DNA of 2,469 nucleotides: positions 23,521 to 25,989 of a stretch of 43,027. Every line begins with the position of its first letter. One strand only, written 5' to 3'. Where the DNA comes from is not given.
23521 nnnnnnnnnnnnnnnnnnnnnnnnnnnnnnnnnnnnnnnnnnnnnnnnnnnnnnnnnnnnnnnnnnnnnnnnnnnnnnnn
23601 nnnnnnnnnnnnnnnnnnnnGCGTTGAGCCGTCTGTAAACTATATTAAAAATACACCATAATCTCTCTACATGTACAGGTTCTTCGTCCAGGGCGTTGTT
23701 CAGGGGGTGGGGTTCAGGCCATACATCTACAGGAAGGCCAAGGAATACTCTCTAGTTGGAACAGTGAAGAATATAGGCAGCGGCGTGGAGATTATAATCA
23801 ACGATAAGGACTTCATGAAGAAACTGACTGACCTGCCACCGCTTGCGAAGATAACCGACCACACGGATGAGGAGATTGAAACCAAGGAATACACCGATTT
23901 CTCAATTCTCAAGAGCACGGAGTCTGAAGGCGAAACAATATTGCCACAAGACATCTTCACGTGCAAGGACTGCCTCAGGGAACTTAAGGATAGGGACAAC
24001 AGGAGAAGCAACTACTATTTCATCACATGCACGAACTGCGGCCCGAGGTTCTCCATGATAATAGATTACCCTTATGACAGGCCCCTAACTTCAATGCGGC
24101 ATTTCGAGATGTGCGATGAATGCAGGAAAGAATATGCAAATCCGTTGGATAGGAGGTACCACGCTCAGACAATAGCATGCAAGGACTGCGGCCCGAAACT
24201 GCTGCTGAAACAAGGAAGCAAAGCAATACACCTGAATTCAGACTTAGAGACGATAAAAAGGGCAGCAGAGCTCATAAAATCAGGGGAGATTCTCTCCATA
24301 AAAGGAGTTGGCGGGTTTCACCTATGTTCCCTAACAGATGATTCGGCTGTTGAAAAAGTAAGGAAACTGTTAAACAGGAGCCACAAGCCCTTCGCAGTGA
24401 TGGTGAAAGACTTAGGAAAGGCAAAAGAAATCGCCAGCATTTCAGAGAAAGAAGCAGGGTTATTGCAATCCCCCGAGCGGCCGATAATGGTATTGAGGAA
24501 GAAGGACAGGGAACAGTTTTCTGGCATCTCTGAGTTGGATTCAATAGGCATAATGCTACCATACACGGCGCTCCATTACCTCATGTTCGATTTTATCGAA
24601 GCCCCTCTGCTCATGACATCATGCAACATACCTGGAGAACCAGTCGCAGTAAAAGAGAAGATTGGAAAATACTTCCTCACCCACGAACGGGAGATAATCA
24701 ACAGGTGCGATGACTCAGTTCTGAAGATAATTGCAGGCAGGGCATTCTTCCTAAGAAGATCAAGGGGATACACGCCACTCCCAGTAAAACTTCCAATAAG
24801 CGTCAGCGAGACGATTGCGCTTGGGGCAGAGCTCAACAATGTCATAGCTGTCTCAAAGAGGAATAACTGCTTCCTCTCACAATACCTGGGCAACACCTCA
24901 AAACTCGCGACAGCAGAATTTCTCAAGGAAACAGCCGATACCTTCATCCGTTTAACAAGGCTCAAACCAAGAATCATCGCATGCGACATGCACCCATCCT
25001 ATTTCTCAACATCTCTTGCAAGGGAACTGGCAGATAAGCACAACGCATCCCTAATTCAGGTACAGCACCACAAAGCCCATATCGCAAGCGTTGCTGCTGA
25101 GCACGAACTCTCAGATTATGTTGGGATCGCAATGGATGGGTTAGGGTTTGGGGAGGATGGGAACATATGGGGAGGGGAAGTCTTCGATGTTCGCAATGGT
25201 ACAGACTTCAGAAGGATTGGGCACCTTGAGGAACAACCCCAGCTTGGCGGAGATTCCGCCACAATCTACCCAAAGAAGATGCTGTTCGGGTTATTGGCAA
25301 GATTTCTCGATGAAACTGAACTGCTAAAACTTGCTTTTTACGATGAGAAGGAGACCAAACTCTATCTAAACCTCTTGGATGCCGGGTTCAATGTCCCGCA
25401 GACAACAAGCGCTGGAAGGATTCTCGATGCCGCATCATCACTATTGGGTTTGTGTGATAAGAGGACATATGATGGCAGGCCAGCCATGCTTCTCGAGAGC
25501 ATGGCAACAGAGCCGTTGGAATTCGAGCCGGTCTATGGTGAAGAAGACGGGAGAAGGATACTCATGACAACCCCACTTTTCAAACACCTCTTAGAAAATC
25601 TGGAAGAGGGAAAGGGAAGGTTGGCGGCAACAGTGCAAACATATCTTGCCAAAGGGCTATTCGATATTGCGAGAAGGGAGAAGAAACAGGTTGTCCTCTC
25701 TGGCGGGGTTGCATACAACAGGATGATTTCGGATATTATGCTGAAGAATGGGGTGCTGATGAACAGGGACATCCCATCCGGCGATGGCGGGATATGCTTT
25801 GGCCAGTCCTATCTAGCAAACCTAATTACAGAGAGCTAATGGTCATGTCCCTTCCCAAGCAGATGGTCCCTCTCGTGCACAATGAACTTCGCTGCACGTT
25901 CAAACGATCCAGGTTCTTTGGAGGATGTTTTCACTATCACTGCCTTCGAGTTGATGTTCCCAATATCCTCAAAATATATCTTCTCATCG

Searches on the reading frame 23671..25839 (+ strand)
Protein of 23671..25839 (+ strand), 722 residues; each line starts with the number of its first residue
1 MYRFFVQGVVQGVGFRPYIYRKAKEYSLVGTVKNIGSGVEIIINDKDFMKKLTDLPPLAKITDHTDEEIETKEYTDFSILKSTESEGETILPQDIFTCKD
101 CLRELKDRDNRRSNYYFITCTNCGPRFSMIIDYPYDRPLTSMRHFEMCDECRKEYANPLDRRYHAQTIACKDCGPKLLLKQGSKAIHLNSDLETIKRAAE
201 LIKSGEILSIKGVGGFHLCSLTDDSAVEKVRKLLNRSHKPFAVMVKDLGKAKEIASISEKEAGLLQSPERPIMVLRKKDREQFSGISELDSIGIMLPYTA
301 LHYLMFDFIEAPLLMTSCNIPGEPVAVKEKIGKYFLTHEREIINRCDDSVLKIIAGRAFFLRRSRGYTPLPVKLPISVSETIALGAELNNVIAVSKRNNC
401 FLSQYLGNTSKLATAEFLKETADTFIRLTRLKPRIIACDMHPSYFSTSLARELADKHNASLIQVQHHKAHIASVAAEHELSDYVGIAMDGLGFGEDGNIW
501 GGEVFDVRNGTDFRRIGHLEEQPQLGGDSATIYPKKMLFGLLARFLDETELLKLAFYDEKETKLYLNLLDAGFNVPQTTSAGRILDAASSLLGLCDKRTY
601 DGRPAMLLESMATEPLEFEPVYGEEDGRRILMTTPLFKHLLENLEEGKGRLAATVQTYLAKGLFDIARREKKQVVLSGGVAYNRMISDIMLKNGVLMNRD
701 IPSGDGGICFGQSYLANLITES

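Call 109: search_solved_structures(query=window:23671-25839:+, max_evalue=1e-10)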
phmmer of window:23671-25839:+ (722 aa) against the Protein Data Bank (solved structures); distinct sequences matched with E-value up to 1e-10: 4.
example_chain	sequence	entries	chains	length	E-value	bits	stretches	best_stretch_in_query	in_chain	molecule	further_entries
4g9i_A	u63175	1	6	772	5.5e-166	557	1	2-721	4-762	Hydrogenase maturation protein HypF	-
3vth_A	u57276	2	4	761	2.4e-146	492.1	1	6-721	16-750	Hydrogenase maturation factor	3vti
3tsp_A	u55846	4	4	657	2.3e-91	310.3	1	90-716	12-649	Transcriptional regulatory protein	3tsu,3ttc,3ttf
3tsq_A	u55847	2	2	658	2.3e-91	310.3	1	90-716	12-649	Transcriptional regulatory protein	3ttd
